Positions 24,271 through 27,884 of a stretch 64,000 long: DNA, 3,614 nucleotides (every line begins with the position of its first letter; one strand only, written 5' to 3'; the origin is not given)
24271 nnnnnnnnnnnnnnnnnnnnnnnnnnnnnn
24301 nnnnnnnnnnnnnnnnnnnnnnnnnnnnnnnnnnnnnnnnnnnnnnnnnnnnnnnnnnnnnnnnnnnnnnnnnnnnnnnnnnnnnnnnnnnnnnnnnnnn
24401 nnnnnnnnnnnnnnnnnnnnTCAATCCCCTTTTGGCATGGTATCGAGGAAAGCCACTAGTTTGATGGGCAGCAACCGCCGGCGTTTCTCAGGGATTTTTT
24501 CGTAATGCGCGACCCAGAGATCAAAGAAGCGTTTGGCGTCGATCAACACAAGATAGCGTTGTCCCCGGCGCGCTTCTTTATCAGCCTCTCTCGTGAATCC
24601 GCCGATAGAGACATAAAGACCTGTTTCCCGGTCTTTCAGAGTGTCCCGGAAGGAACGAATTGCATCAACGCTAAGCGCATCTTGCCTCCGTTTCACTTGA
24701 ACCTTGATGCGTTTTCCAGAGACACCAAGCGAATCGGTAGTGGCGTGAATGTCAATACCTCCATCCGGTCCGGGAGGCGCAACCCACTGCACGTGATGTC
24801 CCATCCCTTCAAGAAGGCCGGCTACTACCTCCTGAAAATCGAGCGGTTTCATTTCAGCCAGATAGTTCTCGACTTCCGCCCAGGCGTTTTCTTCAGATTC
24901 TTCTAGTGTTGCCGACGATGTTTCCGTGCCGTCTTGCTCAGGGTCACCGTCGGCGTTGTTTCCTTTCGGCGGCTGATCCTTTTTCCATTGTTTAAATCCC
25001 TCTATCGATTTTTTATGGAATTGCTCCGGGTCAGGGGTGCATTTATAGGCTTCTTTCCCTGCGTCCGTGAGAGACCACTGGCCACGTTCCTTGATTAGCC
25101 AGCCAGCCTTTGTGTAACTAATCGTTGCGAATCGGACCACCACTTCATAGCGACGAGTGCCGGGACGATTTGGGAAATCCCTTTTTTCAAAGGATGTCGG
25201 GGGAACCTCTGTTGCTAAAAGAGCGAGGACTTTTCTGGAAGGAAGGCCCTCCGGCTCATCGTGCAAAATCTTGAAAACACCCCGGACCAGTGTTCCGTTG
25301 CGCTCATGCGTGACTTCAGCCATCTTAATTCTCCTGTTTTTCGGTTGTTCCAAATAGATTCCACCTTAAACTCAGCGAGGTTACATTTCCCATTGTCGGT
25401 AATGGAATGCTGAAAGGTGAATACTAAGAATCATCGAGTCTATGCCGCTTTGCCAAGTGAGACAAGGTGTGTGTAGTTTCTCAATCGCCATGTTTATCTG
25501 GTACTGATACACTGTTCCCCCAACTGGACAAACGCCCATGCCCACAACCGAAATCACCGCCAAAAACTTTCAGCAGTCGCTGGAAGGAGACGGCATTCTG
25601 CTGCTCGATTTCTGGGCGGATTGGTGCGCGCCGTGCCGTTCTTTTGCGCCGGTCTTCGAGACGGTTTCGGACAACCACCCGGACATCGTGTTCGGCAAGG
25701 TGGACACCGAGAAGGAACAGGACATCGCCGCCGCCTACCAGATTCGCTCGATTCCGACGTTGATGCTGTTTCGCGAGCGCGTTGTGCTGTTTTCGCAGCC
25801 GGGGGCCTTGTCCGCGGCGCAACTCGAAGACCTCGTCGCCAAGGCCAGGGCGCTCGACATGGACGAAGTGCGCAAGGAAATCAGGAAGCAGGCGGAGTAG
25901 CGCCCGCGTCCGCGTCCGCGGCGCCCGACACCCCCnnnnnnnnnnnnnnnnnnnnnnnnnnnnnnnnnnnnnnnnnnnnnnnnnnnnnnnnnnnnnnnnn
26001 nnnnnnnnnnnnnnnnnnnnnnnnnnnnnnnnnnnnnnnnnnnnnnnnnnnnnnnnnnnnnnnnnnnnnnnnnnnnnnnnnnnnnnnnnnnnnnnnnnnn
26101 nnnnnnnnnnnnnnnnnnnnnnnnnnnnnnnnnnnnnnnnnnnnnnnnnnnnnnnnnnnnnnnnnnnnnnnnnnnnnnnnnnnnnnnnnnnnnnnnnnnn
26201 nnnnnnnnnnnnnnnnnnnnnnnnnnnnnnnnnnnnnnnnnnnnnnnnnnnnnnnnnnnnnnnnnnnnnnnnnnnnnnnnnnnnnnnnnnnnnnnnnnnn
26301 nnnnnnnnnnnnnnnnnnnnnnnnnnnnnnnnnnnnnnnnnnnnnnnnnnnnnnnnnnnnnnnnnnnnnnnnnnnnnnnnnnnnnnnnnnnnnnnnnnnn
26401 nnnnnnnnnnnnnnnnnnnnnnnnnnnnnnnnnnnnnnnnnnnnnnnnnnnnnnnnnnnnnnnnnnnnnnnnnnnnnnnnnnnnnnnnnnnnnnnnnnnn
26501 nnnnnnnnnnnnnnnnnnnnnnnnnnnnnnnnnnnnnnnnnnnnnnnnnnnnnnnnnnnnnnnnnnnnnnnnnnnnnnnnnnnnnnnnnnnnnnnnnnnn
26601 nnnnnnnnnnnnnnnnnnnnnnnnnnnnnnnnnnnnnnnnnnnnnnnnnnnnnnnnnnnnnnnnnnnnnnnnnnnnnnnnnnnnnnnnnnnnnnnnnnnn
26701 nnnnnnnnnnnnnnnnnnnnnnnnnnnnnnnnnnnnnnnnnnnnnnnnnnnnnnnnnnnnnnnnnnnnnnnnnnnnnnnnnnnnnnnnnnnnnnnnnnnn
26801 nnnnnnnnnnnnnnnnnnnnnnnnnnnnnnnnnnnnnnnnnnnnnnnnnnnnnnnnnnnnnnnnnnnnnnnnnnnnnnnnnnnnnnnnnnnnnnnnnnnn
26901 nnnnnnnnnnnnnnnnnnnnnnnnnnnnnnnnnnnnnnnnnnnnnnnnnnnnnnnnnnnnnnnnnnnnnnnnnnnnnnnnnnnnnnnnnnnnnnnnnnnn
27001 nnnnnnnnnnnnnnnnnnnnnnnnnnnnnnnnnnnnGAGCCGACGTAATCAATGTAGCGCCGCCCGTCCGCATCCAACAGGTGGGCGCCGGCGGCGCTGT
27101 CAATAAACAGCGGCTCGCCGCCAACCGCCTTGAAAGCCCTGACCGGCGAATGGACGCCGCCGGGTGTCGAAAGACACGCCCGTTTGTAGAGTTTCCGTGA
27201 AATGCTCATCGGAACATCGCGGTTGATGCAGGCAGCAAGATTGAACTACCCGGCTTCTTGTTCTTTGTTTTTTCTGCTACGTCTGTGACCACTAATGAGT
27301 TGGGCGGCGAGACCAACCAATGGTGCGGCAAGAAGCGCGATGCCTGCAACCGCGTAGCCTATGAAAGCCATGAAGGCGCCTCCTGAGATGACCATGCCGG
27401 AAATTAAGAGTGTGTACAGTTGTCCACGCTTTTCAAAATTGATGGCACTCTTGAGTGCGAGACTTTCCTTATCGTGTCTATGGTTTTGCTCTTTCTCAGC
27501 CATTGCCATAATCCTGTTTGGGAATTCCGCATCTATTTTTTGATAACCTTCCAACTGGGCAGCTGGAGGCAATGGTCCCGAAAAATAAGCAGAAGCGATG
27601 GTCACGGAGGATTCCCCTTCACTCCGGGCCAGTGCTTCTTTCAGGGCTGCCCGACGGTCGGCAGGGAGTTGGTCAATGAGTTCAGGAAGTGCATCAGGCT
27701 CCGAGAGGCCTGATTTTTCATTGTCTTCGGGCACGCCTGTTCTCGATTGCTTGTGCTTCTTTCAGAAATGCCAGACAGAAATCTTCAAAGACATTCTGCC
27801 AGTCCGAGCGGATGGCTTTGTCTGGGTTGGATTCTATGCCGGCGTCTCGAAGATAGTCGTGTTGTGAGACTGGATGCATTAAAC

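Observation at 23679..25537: AT-rich defence islet between mpl and trx: Mrr-family type IV restriction enzyme plus a second Mrr_N-like protein with a putative PD-(D/E)xK-like C-terminal domain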

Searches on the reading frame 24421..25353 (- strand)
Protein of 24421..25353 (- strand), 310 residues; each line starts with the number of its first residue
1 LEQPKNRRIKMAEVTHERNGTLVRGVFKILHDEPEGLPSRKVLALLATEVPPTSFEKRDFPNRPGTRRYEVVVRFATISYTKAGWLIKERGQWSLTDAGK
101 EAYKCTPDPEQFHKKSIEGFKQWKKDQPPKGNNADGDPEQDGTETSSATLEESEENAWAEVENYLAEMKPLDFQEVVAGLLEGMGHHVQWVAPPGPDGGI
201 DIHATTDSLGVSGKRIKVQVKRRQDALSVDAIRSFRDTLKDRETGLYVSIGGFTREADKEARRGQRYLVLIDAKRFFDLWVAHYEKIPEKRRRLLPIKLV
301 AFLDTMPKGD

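Call 3: search_protein_families(library=pfam, proteins=[window:24421-25353:-], max_evalue=1)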
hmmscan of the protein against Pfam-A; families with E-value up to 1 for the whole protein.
window:24421-25353:- (310 aa): 4 families
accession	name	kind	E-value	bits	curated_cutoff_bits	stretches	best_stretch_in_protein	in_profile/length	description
PF04471.18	Mrr_cat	-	1.5e-21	77.1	21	1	165-279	1-114/115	Restriction endonuclease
PF14338.12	Mrr_N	-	1.6e-05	25.4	29.5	1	23-103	5-85/87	Mrr N-terminal domain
PF22722.2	NA-iREase1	-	0.0032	17.9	27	1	177-272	5-100/106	NACHT-associated inactive Restriction Endonuclease 1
PF14280.11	DUF4365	-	0.045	14.3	24.3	1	189-222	17-54/139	Domain of unknown function (DUF4365)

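Call 4: search_protein_families(library=padloc, proteins=[window:24421-25353:-], max_evalue=1)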
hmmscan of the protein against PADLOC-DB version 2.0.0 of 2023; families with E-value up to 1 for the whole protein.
window:24421-25353:- (310 aa): 5 families
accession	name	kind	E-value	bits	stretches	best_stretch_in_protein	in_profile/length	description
PDLC04819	PDC-S02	-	1.5e-36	124.3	1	137-300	164-326/334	-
PDLC04815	PDC-S02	-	6.1e-26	89.5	1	127-304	164-342/346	-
PDLC04806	PDC-S02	-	7.7e-20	69.4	1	145-299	162-319/324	-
PDLC04796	PDC-S02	-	2.6e-14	51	1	138-303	213-380/390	-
PDLC03657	mREase_IV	-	1.2e-11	42.5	1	73-287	61-298/317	Type IV methyl-directed restriction enzyme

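Call 5: search_protein_families(library=ncbifam, proteins=[window:24421-25353:-], max_evalue=1)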
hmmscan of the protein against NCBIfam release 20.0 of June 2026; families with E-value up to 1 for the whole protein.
window:24421-25353:- (310 aa): 1 family
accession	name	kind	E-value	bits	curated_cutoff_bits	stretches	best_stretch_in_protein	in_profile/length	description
NF011452.0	PRK14873.1-2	equivalog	0.022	12.9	980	1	132-251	150-264/708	primosomal protein N'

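Call 59: find_homologous_proteins(query=window:24424-25323:-, max_evalue=1e-20)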
Query window:24424-25323:- (300 aa): 835 proteins with E <= 1e-20 among 2405 candidates; the best 120 are listed.
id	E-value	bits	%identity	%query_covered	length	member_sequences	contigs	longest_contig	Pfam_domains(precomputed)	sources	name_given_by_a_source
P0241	1.2e-201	686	100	100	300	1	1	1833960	PF14338.13,PF04471.19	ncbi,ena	-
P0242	5.2e-178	609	89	100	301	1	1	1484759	PF14338.13,PF04471.19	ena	-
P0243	6.5e-149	513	75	98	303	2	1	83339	PF14338.13,PF04471.19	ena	-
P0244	8.6e-130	450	66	98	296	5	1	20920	PF22722.3,PF04471.19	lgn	-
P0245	7.2e-128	444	65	98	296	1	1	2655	PF14338.13,PF22722.3,PF04471.19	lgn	-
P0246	2.4e-127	442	68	98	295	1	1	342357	PF04471.19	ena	-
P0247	8.8e-127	440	66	98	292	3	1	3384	PF14338.13,PF04471.19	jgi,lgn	-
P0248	5.1e-125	435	64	100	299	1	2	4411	PF14338.13,PF22722.3,PF04471.19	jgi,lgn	-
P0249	1.5e-124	433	65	98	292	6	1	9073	PF14338.13,PF04471.19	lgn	-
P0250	3.8e-123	428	64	98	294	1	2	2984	PF14338.13,PF22722.3,PF04471.19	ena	-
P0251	6.0e-120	418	62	98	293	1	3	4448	PF14338.13,PF22722.3,PF04471.19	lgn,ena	-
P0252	2.9e-116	406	62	98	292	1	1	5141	PF14338.13,PF04471.19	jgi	-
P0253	1.0e-114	401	60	100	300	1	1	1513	PF14338.13,PF22722.3,PF04471.19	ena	-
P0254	6.0e-109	382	61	96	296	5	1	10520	PF14338.13,PF04471.19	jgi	-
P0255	6.3e-107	375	56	98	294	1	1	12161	PF14338.13,PF04471.19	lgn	-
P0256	1.5e-104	367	55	99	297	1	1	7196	PF04471.19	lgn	-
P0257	2.7e-104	367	59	96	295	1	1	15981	PF14338.13,PF04471.19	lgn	-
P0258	3.6e-104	366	54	98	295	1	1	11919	PF14338.13,PF22722.3,PF04471.19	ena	-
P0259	4.4e-104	366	58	96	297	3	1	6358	PF14338.13,PF04471.19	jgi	-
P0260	2.9e-103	363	58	98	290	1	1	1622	PF14338.13,PF22722.3,PF04471.19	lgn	-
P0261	5.0e-103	362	59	96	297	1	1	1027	PF14338.13,PF04471.19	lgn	-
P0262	1.4e-102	361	57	98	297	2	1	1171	PF14338.13,PF22722.3,PF04471.19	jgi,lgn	-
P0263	2.3e-102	360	56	98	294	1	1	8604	PF04471.19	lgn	-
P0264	2.7e-102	360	54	98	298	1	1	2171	PF22722.3,PF04471.19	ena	-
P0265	3.3e-102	360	55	98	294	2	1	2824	PF22722.3,PF04471.19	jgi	jgi:restriction system protein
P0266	4.6e-102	359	54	98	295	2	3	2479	PF22722.3,PF04471.19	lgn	-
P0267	5.0e-102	359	56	97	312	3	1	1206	PF14338.13,PF22722.3,PF04471.19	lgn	-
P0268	1.1e-101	358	53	98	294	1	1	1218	PF22722.3,PF04471.19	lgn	-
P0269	1.9e-101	357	55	98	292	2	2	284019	PF22722.3,PF04471.19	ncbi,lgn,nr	ncbi:MAG: Mrr restriction system protein [candidate division KSB1 bacterium]|nr:Mrr restriction syst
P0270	2.0e-101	357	55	98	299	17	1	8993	PF22722.3,PF04471.19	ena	-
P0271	3.3e-101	356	55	98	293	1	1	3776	PF04471.19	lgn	-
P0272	5.5e-101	356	56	98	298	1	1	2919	PF22722.3,PF04471.19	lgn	-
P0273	5.5e-101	356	55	98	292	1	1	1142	PF14338.13,PF04471.19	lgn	-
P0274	6.5e-101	355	55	98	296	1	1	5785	PF22722.3,PF04471.19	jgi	jgi:restriction system protein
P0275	7.5e-101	355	59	97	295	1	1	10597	PF04471.19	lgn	-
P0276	7.6e-101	355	55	98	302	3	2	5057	PF14338.13,PF22722.3,PF04471.19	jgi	-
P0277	1.0e-100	355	54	98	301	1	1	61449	PF22722.3,PF04471.19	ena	-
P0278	1.4e-100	354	56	97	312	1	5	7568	PF14338.13,PF04471.19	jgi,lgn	-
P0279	2.1e-100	354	54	98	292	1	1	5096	PF22722.3,PF04471.19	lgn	-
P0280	3.2e-100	353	51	98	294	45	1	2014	PF14338.13,PF22722.3,PF04471.19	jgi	jgi:restriction system protein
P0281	3.4e-100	353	53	98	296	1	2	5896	PF04471.19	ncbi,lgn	-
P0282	4.2e-100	353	58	96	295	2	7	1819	PF14338.13,PF22722.3,PF04471.19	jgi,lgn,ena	-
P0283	4.6e-100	353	53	98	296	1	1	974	PF04471.19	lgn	-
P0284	6.3e-100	352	53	98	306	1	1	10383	PF22722.3,PF04471.19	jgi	jgi:restriction system protein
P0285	6.5e-100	352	55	98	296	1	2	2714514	PF22722.3,PF04471.19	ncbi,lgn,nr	ncbi:MAG: Mrr restriction system protein [Burkholderiales bacterium]|nr:Mrr restriction system prote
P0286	9.1e-100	352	53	98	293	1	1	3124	PF14338.13,PF22722.3,PF04471.19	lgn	-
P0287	9.1e-100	352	55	98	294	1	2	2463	PF14338.13,PF22722.3,PF04471.19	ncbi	-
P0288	9.1e-100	352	55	98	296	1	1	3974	PF14338.13,PF22722.3,PF04471.19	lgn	-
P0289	9.3e-100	352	52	98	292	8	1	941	PF22722.3,PF04471.19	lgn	-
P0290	1.8e-99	351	51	98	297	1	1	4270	PF14338.13,PF22722.3,PF04471.19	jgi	jgi:restriction system protein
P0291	2.2e-99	350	54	98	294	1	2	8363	PF22722.3,PF04471.19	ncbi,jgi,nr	ncbi:MAG: Mrr restriction system protein [Syntrophales bacterium]|jgi:restriction system protein|nr:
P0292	2.6e-99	350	58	96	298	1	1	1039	PF14338.13,PF04471.19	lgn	-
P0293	3.4e-99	350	53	98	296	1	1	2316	PF04471.19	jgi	jgi:restriction system protein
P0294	4.3e-99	349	52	98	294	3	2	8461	PF22722.3,PF04471.19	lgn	-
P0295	4.4e-99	349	53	98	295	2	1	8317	PF14338.13,PF04471.19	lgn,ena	-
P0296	4.9e-99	349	54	98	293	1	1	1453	PF14338.13,PF22722.3,PF04471.19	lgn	-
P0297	5.1e-99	349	52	98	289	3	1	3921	PF14338.13,PF22722.3,PF04471.19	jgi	-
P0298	6.0e-99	349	54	98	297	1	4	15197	PF14338.13,PF22722.3,PF04471.19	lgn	-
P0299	7.1e-99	349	55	98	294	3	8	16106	PF22722.3,PF04471.19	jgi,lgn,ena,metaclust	jgi:restriction system protein|metaclust:\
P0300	1.2e-98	348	53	98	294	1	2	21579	PF22722.3,PF04471.19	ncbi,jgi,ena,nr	ncbi:MAG: restriction endonuclease [Syntrophales bacterium]|jgi:restriction system protein|nr:restri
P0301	1.3e-98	348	53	98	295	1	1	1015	PF14338.13,PF22722.3,PF04471.19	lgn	-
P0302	1.3e-98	348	55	98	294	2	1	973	PF22722.3,PF04471.19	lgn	-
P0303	1.7e-98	347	54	98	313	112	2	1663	PF22722.3,PF04471.19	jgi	-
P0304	4.1e-98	346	56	97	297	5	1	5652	PF04471.19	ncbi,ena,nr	ncbi:MAG: restriction endonuclease [Gammaproteobacteria bacterium]|nr:restriction endonuclease [Gamm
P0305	5.3e-98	346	53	98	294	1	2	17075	PF14338.13,PF22722.3,PF04471.19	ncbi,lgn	ncbi:MAG: hypothetical protein OHK0028_19060 [Deltaproteobacteria bacterium]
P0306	5.8e-98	346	53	98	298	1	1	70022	PF14338.13,PF22722.3,PF04471.19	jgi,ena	-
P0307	7.4e-98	345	54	97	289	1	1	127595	PF14338.13,PF22722.3,PF04471.19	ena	-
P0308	8.0e-98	345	55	98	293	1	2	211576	PF14338.13,PF04471.19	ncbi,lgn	ncbi:MAG: restriction endonuclease [Candidatus Acidiferrales bacterium]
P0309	1.1e-97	345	53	98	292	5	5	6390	PF22722.3,PF04471.19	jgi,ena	jgi:restriction system protein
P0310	1.2e-97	345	54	98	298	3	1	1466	PF22722.3,PF04471.19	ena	-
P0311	1.3e-97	345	52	98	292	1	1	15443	PF04471.19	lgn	-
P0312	1.3e-97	345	52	98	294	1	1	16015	PF14338.13,PF22722.3,PF04471.19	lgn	-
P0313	1.4e-97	344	53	98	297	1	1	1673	PF22722.3,PF04471.19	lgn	-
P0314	1.5e-97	344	53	98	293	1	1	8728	PF14338.13,PF04471.19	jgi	jgi:restriction system protein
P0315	2.0e-97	344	52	98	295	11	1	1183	PF14338.13,PF22722.3,PF04471.19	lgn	-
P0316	2.0e-97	344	54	98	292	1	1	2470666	PF14338.13,PF22722.3,PF04471.19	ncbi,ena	-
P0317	2.3e-97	344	53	98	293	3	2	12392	PF14338.13,PF22722.3,PF04471.19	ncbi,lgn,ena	-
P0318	2.4e-97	344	54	98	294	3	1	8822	PF22722.3,PF04471.19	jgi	jgi:restriction system protein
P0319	3.5e-97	343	54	98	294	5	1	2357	PF22722.3,PF04471.19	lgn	-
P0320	5.9e-97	342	54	98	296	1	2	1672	PF22722.3,PF04471.19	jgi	jgi:restriction system protein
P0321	7.0e-97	342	52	98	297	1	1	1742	PF22722.3,PF04471.19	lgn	-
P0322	1.1e-96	342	52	98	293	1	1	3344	PF14338.13,PF22722.3,PF04471.19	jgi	jgi:restriction system protein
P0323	1.3e-96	341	52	98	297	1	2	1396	PF22722.3,PF04471.19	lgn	-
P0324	1.4e-96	341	53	98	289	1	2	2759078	PF04471.19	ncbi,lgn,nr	ncbi:MAG: hypothetical protein KatS3mg007_0480 [Thermoanaerobaculum sp.]|nr:MAG: hypothetical protei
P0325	1.7e-96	341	54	98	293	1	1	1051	PF14338.13,PF22722.3,PF04471.19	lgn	-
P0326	1.9e-96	341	53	98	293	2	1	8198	PF22722.3,PF04471.19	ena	-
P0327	2.1e-96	341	55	98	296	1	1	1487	PF14338.13,PF22722.3,PF04471.19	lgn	-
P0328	2.1e-96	341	54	98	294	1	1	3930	PF14338.13,PF22722.3,PF04471.19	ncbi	-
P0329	2.4e-96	340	53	98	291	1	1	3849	PF22722.3,PF04471.19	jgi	jgi:restriction system protein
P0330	2.4e-96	340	52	98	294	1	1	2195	PF22722.3,PF04471.19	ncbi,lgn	-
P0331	2.8e-96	340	52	98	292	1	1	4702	PF04471.19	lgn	-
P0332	3.2e-96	340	53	98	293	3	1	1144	PF14338.13,PF22722.3,PF04471.19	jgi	jgi:restriction system protein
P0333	3.3e-96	340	52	98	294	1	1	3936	PF04471.19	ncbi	-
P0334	3.5e-96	340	53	98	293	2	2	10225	PF14338.13,PF22722.3,PF04471.19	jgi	jgi:restriction system protein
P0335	3.8e-96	340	54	98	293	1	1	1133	PF22722.3,PF04471.19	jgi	jgi:restriction system protein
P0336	5.2e-96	339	53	98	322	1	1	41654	PF04471.19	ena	-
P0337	6.0e-96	339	51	98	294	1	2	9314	PF14338.13,PF22722.3,PF04471.19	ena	-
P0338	7.6e-96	339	53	98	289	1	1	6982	PF14338.13,PF04471.19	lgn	-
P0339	8.0e-96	339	53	98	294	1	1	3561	PF14338.13,PF22722.3,PF04471.19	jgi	-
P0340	8.4e-96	339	53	98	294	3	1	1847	PF22722.3,PF04471.19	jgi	jgi:restriction system protein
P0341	9.0e-96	339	51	98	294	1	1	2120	PF22722.3,PF04471.19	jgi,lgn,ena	-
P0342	1.1e-95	338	52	98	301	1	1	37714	PF04471.19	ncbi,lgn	-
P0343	1.4e-95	338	54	98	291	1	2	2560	PF14338.13,PF22722.3,PF04471.19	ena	-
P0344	1.7e-95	338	52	98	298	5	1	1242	PF22722.3,PF04471.19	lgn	-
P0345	1.7e-95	338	53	98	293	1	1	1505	PF14338.13,PF22722.3,PF04471.19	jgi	jgi:restriction system protein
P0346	1.8e-95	338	54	98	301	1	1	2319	PF14338.13,PF22722.3,PF04471.19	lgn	-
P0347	2.0e-95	337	53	98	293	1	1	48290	PF14338.13,PF22722.3,PF04471.19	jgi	jgi:restriction system protein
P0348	3.6e-95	337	54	98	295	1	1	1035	PF14338.13,PF22722.3,PF04471.19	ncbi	-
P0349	3.9e-95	336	54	94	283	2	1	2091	PF22722.3,PF04471.19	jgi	jgi:restriction system protein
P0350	4.0e-95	336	54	98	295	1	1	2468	PF14338.13,PF04471.19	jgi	jgi:restriction system protein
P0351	4.0e-95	336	53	98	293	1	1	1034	PF22722.3,PF04471.19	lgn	-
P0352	4.4e-95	336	52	98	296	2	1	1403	PF14338.13,PF22722.3,PF04471.19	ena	-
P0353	5.1e-95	336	52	98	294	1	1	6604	PF22722.3,PF04471.19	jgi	jgi:restriction system protein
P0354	6.1e-95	336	53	98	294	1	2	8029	PF14338.13,PF22722.3,PF04471.19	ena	-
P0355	7.6e-95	335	52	98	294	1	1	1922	PF04471.19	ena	-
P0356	7.6e-95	335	54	98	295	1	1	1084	PF14338.13,PF04471.19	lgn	-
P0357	7.6e-95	335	53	98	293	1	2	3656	PF14338.13,PF22722.3,PF04471.19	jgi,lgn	jgi:restriction system protein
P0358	8.2e-95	335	50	98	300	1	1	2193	PF14338.13,PF04471.19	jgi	jgi:restriction system protein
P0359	8.4e-95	335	52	98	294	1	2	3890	PF14338.13,PF22722.3,PF04471.19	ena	-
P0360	8.7e-95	335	51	98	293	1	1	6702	PF14338.13,PF22722.3,PF04471.19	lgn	-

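Call 60: find_encoding_contigs(protein=P0241, flank=3000, max_places=2)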
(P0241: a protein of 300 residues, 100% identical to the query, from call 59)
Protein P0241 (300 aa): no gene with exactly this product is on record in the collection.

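Call 61: find_encoding_contigs(protein=P0243, flank=6000, max_places=2)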
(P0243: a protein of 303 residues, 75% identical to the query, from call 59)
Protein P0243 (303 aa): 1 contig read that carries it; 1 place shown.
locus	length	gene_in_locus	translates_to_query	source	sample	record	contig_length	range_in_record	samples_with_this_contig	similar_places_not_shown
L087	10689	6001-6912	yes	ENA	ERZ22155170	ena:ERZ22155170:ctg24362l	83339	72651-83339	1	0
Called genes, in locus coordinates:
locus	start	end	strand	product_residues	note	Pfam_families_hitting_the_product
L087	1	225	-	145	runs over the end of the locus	PF13622:4HBT_3 (weak), PF03061:4HBT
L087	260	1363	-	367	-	PF08240:ADH_N, PF16912:Glu_dehyd_C (weak), PF00107:ADH_zinc_N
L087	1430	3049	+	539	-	PF02225:PA, PF04389:Peptidase_M28, PF01546:Peptidase_M20 (weak)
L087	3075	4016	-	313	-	PF00296:Bac_luciferase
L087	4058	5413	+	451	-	PF00355:Rieske, PF00848:Ring_hydroxyl_A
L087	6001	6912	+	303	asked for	PF14338:Mrr_N, PF04471:Mrr_cat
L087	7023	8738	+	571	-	PF07969:Amidohydro_3, PF01979:Amidohydro_1 (weak)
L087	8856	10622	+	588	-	PF02776:TPP_enzyme_N, PF00205:TPP_enzyme_M, PF02775:TPP_enzyme_C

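Call 62: find_encoding_contigs(protein=P0246, flank=6000, max_places=2)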
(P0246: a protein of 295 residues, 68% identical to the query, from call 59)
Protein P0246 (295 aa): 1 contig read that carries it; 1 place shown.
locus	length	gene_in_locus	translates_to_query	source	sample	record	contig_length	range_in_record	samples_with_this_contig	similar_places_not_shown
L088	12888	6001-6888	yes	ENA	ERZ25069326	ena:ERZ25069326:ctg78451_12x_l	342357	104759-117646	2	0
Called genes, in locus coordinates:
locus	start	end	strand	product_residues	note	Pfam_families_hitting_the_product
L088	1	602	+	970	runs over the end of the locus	PF00133:tRNA-synt_1, PF09334:tRNA-synt_1g, PF13603:tRNA-synt_1_2 (faint), PF09334:tRNA-synt_1g, PF08264:Anticodon_1, PF10458:Val_tRNA-synt_C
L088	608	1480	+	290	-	PF02749:QRPTase_N, PF01729:QRPTase_C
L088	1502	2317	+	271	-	PF03099:BPL_LplA_LipB, PF16917:BPL_LplA_LipB_2 (weak)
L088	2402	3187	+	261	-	PF03309:Pan_kinase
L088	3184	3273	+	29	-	-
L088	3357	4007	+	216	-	PF01025:GrpE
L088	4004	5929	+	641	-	PF00012:HSP70, PF06723:MreB_Mbl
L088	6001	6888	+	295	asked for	PF04471:Mrr_cat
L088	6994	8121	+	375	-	PF00226:DnaJ, PF01556:DnaJ_C, PF00684:DnaJ_CXXCXGXG, PF27439:DnaJ_C_2 (faint)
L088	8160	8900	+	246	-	PF04452:Methyltrans_RNA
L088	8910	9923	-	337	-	-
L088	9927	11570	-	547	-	PF01833:TIG (faint)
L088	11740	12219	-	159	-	PF14588:YjgF_endoribonc, PF01042:Ribonuc_L-PSP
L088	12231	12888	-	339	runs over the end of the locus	PF02618:YceG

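Call 63: find_encoding_contigs(protein=P0244, flank=6000, max_places=2)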
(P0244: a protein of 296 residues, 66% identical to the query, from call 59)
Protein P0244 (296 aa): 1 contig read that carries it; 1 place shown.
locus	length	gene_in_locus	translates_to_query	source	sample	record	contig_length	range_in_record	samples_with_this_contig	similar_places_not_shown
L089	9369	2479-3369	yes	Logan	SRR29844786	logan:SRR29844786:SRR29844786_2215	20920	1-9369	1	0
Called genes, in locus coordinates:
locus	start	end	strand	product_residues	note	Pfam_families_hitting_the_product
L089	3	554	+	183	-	?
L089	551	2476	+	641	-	PF00012:HSP70, PF06723:MreB_Mbl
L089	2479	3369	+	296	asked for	PF04471:Mrr_cat, PF22722:NA-iREase1 (faint)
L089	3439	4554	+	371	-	PF00226:DnaJ, PF01556:DnaJ_C, PF15777:Anti-TRAP (faint), PF00684:DnaJ_CXXCXGXG, PF27439:DnaJ_C_2 (weak)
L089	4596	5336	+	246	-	PF04452:Methyltrans_RNA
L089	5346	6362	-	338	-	-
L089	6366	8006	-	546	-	PF01833:TIG (faint)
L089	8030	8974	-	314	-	PF13505:OMP_b-brl, PF02462:Opacity (faint), PF01617:Surface_Ag_2 (faint)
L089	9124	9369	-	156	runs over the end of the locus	PF14588:YjgF_endoribonc, PF01042:Ribonuc_L-PSP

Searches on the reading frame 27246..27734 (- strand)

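Call 68: search_protein_families(library=pfam, proteins=[window:27246-27734:-], max_evalue=0.01)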
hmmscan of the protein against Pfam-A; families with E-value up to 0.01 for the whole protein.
window:27246-27734:- (162 aa): 1 family
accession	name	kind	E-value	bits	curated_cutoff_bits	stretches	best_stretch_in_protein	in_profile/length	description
PF10097.14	DUF2335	-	4.9e-13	49.2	25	1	56-105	1-50/50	Predicted membrane protein (DUF2335)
